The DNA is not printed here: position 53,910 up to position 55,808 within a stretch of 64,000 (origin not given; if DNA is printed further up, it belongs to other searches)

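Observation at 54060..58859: Tandem triplication of AAA-ATPase-like plus PD-(D/E)XK nuclease-like genes with ongoing decay of copy 3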

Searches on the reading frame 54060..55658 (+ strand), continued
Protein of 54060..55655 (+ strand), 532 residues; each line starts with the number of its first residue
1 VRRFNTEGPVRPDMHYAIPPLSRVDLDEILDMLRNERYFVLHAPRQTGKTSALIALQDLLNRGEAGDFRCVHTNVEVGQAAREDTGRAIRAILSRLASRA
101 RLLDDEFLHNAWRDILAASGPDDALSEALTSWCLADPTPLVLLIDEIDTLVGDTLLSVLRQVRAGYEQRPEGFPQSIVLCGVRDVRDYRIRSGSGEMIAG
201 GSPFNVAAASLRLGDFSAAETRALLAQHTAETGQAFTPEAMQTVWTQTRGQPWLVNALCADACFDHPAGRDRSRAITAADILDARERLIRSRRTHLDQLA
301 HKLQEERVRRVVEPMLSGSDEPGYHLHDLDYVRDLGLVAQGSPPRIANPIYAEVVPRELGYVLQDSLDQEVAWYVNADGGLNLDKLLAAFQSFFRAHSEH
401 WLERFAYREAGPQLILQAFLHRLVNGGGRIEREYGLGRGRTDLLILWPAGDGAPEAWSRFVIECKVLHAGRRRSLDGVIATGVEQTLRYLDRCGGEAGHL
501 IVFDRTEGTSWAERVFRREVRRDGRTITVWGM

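Call 44: find_encoding_contigs(protein=P0004, flank=8000, max_places=3)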
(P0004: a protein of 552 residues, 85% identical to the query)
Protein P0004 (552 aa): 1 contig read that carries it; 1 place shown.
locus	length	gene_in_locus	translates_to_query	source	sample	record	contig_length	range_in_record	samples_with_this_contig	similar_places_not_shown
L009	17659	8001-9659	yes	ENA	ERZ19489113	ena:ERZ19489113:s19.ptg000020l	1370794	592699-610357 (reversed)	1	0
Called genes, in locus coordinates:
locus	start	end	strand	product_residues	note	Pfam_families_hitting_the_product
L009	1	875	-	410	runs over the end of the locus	PF01011:PQQ (faint), PF13570:Beta-prop_ACSF4 (faint), PF13360:PQQ_2, PF23727:Beta-prop_FAM234A_B (faint)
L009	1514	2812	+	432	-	PF00144:Beta-lactamase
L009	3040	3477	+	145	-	PF05685:Uma2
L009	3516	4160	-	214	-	-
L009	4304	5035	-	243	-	PF00072:Response_reg, PF00486:Trans_reg_C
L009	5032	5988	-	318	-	PF00512:HisKA, PF02518:HATPase_c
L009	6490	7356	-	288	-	PF00487:FA_desaturase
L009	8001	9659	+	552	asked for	PF13401:AAA_22 (weak)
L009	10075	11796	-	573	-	PF01425:Amidase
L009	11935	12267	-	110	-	-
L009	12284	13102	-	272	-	PF01936:NYN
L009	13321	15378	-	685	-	PF01011:PQQ, PF13360:PQQ_2 (faint)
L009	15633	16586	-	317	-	PF03328:HpcH_HpaI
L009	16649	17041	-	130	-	PF01850:PIN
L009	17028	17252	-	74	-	PF09957:VapB_antitoxin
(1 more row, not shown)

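Call 45: find_encoding_contigs(protein=P0028, flank=8000, max_places=3)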
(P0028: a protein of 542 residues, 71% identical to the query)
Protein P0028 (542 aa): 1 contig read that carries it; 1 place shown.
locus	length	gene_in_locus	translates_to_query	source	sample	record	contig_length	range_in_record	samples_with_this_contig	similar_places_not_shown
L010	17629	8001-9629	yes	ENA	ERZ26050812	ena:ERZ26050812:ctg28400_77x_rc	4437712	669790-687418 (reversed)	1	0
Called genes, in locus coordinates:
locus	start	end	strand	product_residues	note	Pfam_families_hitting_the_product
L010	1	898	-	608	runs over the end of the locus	PF01558:POR, PF01855:POR_N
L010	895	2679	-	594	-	PF13237:Fer4_10 (faint), PF14691:Fer4_20, PF00070:Pyr_redox (faint), PF07992:Pyr_redox_2, PF13738:Pyr_redox_3 (weak), PF12838:Fer4_7, PF00037:Fer4 (weak)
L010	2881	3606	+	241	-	-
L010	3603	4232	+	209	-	PF09722:Xre_MbcA_ParS_C (weak)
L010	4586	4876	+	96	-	PF08808:RES (weak)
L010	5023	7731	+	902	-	PF00933:Glyco_hydro_3, PF01915:Glyco_hydro_3_C, PF14310:Fn3-like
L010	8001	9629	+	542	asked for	PF13401:AAA_22 (weak)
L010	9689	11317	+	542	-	PF13401:AAA_22 (weak)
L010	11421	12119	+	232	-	-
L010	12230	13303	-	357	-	-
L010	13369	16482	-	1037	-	-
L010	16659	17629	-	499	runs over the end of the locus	-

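Call 46: find_encoding_contigs(protein=P0110, flank=8000, max_places=3)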
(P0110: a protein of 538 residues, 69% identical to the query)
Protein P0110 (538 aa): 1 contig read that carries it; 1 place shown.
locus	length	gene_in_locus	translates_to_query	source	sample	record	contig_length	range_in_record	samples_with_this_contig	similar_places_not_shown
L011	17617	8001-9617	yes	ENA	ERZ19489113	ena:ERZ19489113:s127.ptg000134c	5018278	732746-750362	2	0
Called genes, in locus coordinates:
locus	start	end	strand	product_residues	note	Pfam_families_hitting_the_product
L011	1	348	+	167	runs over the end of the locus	PF12762:DDE_Tnp_IS1595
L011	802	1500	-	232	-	-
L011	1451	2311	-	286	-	PF14281:PDDEXK_4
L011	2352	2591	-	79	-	-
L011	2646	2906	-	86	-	-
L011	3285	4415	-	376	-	PF13173:AAA_14, PF13635:DUF4143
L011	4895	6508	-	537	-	PF13401:AAA_22 (weak)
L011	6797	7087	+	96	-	PF27535:RelB3_C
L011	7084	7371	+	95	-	PF05016:ParE_toxin (weak)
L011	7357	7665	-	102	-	-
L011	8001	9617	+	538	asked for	PF13401:AAA_22 (weak)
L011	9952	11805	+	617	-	-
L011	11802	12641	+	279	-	PF00561:Abhydrolase_1, PF12146:Hydrolase_4, PF12697:Abhydrolase_6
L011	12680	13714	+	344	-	PF00296:Bac_luciferase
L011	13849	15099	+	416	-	PF01094:ANF_receptor, PF13433:Peripla_BP_5, PF13458:Peripla_BP_6, PF13433:Peripla_BP_5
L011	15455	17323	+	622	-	PF02653:BPD_transp_2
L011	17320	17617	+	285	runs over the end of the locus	PF00005:ABC_tran, PF13304:AAA_21 (faint), PF12399:BCA_ABC_TP_C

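Call 47: find_encoding_contigs(protein=P0111, flank=8000, max_places=4)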
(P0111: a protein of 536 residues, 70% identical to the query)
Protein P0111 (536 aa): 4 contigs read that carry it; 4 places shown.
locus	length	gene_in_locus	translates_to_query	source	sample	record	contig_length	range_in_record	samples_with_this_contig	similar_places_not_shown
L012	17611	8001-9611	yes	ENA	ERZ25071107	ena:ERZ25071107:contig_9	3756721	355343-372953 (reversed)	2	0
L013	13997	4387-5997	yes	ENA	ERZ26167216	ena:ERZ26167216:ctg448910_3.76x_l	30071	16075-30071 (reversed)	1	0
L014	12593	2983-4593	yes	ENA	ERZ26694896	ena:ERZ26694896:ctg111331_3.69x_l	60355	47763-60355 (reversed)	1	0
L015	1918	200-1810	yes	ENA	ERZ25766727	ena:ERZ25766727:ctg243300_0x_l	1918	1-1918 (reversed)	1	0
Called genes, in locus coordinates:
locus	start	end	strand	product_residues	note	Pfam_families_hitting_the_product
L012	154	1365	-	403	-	PF01321:Creatinase_N, PF00557:Peptidase_M24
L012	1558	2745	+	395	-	PF00296:Bac_luciferase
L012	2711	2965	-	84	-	-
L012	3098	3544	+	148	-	PF07366:SnoaL, PF12680:SnoaL_2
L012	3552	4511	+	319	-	PF00491:Arginase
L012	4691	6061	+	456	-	PF01266:DAO, PF01593:Amino_oxidase, PF13450:NAD_binding_8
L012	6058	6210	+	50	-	-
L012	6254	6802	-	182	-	-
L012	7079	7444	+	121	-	PF01547:SBP_bac_1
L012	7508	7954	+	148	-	PF08125:Mannitol_dh_C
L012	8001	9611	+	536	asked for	PF13401:AAA_22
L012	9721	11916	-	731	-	PF22019:GlgB_N, PF02922:CBM_48, PF00128:Alpha-amylase (weak), PF02806:Alpha-amylase_C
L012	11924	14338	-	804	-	PF00343:Phosphorylase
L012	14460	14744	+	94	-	PF08681:TacA1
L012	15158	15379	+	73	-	-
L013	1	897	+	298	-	?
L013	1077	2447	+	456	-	PF01266:DAO, PF01593:Amino_oxidase, PF13450:NAD_binding_8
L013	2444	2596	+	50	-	-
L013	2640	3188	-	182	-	-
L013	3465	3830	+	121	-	PF01547:SBP_bac_1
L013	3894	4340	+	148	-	PF08125:Mannitol_dh_C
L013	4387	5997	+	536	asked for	PF13401:AAA_22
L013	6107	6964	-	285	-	PF02806:Alpha-amylase_C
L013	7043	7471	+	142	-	PF08125:Mannitol_dh_C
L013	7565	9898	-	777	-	PF14236:DruA, PF14706:Tnp_DNA_bind, PF01609:DDE_Tnp_1, PF02281:Dimer_Tnp_Tn5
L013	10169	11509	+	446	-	PF00149:Metallophos, PF19976:GAAD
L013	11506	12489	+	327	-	PF19994:GASH (faint)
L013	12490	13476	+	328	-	PF19975:DO-GTPase1 (weak), PF19993:DO-GTPase2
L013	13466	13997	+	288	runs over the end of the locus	PF19975:DO-GTPase1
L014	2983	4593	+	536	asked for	PF13401:AAA_22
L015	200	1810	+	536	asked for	PF13401:AAA_22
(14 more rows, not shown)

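Call 48: find_encoding_contigs(protein=P0055, flank=8000, max_places=3)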
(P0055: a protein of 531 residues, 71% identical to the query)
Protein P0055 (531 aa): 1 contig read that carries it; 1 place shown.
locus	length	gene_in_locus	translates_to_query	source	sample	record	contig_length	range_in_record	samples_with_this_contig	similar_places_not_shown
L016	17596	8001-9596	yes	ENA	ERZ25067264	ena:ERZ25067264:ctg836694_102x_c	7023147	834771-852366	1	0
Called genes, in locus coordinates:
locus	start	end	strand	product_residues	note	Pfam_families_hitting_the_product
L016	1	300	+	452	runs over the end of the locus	PF01425:Amidase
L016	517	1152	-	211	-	PF00857:Isochorismatase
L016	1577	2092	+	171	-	-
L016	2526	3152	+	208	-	-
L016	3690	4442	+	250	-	-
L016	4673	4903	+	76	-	-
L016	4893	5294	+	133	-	PF20126:TumE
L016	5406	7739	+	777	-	PF13640:2OG-FeII_Oxy_3 (weak)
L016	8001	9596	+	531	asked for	PF13401:AAA_22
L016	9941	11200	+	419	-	PF03069:FmdA_AmdA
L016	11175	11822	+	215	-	-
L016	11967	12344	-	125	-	PF01850:PIN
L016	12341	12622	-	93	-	PF02604:PhdYeFM_antitox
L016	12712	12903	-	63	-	-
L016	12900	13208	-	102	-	PF00289:Biotin_carb_N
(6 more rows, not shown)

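Call 56: search_dna_similar(query=window:54060-55655:+, collection=plasmids, mode=protein, max_rows=25)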
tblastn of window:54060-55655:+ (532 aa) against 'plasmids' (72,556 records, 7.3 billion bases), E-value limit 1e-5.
Records with a match: 16; places in all: 18; records where one place covers at least 80% of the query: 15.
Best place of each record, by identity: <60% 16.
By first word of the organism name: Pseudanabaena 8; Brasilonema 1; Fischerella 1; Nonomuraea 1; Aulosira 1; Clostridium 1; Haliscomenobacter 1; Marinitoga 1; Butyrivibrio 1.
By predicted mobility (MOB-suite, as given by PLSDB): non-mobilizable 12; mobilizable 3; conjugative 1.
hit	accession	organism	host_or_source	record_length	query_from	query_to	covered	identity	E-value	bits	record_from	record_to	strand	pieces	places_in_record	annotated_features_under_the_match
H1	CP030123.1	Brasilonema octagenarum UFV-E1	Eucalyptus grandis,mixed culture,leaves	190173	2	505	95%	42.4%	2e-101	342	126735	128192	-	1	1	ATP-binding protein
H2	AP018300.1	Fischerella sp. NIES-4106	-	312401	2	504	95%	42.0%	1e-92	317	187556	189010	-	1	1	hypothetical protein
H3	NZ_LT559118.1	Nonomuraea gerenzanensis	-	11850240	2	511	96%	41.2%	6e-95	323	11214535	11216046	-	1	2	none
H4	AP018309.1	Aulosira laxa NIES-50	-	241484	2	504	95%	41.1%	1e-103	348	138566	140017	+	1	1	hypothetical protein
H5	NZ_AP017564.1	Pseudanabaena sp. ABRG5-3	-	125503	4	508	95%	40.9%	1e-97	331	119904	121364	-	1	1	AAA family ATPase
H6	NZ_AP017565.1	Pseudanabaena sp. ABRG5-3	-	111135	4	508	95%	40.4%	5e-99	335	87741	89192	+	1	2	AAA family ATPase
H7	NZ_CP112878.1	Pseudanabaena galeata CCNP1313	-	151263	4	508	95%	40.0%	2e-97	330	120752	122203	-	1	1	AAA family ATPase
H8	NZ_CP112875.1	Pseudanabaena galeata CCNP1313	-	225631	4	508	95%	39.8%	2e-96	328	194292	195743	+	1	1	AAA family ATPase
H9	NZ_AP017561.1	Pseudanabaena sp. ABRG5-3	-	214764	4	508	95%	39.2%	2e-97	331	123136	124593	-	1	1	AAA-like domain-containing protein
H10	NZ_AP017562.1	Pseudanabaena sp. ABRG5-3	-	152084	4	508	95%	39.0%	3e-99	336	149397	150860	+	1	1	AAA-like domain-containing protein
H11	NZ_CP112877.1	Pseudanabaena galeata CCNP1313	-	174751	4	508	95%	38.8%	4e-100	338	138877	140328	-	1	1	ATP-binding protein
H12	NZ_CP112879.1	Pseudanabaena galeata CCNP1313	-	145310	4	508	95%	38.4%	5e-100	338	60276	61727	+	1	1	ATP-binding protein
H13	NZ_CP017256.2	Clostridium taeniosporum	microbial cells,Lake Mainaki silt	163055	2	512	96%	23.6%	2e-29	130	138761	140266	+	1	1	GxxExxY protein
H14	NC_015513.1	Haliscomenobacter hydrossis DSM 1100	activated sludge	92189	1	444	83%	26.2%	1e-21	106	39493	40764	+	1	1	AAA-like domain-containing protein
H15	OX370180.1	Marinitoga okinawensis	-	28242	1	445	84%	24.4%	4e-20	102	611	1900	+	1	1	ATPase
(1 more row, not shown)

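Call 57: search_dna_similar(query=window:54060-55655:+, collection=phages, mode=protein, max_rows=10)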
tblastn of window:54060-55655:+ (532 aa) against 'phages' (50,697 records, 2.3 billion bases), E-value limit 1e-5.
No match.

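Call 58: get_annotated_region(hit=H5, flank=7000)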
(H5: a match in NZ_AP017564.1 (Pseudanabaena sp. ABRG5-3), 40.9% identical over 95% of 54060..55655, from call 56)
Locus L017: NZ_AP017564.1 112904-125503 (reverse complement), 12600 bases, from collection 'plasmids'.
description: Pseudanabaena sp. ABRG5-3 plasmid ABRG53d, complete sequence
organism: Pseudanabaena sp. ABRG5-3 (NCBI taxid 685565)
taxonomy: Bacteria; Cyanobacteriota; Cyanophyceae; Pseudanabaenales; Pseudanabaenaceae; Pseudanabaena; Pseudanabaena sp. ABRG5-3
host: -; source: -; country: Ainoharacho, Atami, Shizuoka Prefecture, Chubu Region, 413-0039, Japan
typing (MOB-suite, as given by PLSDB): non-mobilizable
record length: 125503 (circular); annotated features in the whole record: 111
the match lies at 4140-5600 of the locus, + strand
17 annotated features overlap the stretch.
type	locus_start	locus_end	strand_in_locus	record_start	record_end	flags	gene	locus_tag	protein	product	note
CDS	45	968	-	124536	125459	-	-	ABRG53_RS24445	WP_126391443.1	ParB/RepB/Spo0J family partition protein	GO:0007059 - chromosome segregation [Evidence IEA]; GO:0000910 - cytokinesis [Evidence IEA]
CDS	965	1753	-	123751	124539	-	-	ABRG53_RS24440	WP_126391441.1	ParA family protein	-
CDS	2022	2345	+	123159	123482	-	-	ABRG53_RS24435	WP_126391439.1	cupin domain-containing protein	-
CDS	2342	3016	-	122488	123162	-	-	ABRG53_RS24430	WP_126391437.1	hypothetical protein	-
CDS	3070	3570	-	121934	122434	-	-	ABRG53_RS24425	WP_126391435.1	hypothetical protein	-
CDS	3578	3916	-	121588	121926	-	-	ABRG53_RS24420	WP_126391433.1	hypothetical protein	-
CDS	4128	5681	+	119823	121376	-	-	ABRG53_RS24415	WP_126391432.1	AAA family ATPase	-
CDS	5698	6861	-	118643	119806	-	purT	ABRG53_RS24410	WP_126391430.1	formate-dependent phosphoribosylglycinamide formyltransferase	GO:0009152 - purine ribonucleotide biosynthetic process [Evidence IEA]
CDS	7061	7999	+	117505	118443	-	-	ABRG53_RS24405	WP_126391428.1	tyrosine-type recombinase/integrase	GO:0015074 - DNA integration [Evidence IEA]; GO:0006310 - DNA recombination [Evidence IEA]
CDS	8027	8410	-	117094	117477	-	queD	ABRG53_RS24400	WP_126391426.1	6-carboxytetrahydropterin synthase QueD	GO:0008616 - queuosine biosynthetic process [Evidence IEA]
CDS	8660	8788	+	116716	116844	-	-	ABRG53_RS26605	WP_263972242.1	hypothetical protein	-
CDS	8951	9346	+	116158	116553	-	-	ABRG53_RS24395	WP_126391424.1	metalloregulator ArsR/SmtB family transcription factor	GO:0006355 - regulation of DNA-templated transcription [Evidence IEA]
CDS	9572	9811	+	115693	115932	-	-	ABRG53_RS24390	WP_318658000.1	DUF2892 domain-containing protein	-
CDS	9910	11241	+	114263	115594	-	-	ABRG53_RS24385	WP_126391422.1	FAD/NAD(P)-binding oxidoreductase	-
CDS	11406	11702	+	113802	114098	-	-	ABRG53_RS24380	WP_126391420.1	metalloregulator ArsR/SmtB family transcription factor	GO:0006355 - regulation of DNA-templated transcription [Evidence IEA]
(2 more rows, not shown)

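Call 59: get_annotated_region(hit=H10, flank=7000)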
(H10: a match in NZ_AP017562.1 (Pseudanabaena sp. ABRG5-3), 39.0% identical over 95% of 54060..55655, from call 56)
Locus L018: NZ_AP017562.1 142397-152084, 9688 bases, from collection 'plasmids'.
description: Pseudanabaena sp. ABRG5-3 plasmid ABRG53b, complete sequence
organism: Pseudanabaena sp. ABRG5-3 (NCBI taxid 685565)
taxonomy: Bacteria; Cyanobacteriota; Cyanophyceae; Pseudanabaenales; Pseudanabaenaceae; Pseudanabaena; Pseudanabaena sp. ABRG5-3
host: -; source: -; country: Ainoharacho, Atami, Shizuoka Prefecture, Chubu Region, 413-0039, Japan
typing (MOB-suite, as given by PLSDB): mobilizable; relaxase MOBP
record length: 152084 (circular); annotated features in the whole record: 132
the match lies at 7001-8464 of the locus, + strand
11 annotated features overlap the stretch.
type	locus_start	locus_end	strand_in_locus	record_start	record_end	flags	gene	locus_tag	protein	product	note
CDS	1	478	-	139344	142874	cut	-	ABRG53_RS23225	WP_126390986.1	hypothetical protein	-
CDS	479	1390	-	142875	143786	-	-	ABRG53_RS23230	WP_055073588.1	DUF4007 family protein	-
CDS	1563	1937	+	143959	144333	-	-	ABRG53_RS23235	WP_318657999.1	element excision factor XisH family protein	-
CDS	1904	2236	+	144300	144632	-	-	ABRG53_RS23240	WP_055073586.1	XisI protein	-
CDS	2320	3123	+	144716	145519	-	-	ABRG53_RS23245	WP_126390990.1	hypothetical protein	-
CDS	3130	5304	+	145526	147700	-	-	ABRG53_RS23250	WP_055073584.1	DNA phosphorothioation-associated putative methyltransferase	-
CDS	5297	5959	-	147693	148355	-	-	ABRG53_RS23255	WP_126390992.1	hypothetical protein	-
CDS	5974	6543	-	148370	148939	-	-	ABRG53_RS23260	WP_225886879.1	hypothetical protein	-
CDS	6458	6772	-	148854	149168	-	-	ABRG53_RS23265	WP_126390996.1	hypothetical protein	-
CDS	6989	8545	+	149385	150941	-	-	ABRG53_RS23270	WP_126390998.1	AAA-like domain-containing protein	-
CDS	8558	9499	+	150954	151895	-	-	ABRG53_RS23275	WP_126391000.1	tyrosine-type recombinase/integrase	GO:0015074 - DNA integration [Evidence IEA]; GO:0006310 - DNA recombination [Evidence IEA]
